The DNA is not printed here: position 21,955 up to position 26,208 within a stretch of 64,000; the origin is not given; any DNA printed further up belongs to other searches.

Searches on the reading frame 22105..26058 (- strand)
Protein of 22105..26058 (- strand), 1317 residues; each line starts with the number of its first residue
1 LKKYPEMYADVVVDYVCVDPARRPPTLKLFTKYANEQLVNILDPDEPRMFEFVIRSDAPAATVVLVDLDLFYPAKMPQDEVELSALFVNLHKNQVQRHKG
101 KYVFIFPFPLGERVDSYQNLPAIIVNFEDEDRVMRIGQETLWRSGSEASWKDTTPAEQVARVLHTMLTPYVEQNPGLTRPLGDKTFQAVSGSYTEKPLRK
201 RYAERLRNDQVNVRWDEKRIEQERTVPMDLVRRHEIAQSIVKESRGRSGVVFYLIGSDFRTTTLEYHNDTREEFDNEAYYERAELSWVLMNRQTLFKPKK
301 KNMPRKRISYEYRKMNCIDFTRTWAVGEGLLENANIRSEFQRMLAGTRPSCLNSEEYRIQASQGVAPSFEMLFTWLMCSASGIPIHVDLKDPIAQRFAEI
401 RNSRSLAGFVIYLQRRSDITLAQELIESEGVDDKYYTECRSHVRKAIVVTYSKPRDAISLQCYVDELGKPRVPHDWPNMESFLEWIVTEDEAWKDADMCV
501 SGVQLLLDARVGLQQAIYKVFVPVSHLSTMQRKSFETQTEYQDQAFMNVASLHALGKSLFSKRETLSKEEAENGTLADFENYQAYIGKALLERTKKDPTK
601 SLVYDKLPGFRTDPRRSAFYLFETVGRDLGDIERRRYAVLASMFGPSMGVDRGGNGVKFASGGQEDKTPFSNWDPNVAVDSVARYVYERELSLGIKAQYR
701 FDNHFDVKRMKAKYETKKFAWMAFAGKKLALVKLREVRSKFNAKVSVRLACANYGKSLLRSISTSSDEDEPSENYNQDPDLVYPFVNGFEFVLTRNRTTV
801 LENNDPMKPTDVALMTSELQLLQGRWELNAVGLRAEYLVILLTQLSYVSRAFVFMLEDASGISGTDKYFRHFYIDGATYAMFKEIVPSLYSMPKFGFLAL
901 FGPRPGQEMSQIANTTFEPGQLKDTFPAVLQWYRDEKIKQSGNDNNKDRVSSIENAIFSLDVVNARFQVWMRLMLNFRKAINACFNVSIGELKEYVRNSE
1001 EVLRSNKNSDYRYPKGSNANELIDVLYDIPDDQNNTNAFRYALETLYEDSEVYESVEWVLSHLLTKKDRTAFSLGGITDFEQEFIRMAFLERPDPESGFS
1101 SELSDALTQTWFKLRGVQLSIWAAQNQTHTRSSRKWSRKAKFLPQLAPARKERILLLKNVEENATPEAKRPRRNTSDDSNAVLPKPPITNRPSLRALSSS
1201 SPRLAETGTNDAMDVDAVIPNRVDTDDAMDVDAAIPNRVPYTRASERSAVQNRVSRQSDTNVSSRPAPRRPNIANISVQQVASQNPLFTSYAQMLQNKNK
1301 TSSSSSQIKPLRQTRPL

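Call 6: search_protein_families(library=pfam, proteins=[window:22105-26058:-], max_evalue=0.001)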
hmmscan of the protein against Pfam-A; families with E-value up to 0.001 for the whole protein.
window:22105-26058:- (1317 aa): 0 families

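Call 71: search_solved_structures(query=window:22105-26040:-, max_evalue=1)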
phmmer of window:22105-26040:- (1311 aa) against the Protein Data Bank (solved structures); distinct sequences matched with E-value up to 1: 0.

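Call 78: search_protein_families(library=phrogs, proteins=[window:22105-26040:-], max_evalue=0.001)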
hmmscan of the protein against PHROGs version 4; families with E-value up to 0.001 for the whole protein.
window:22105-26040:- (1311 aa): 0 families
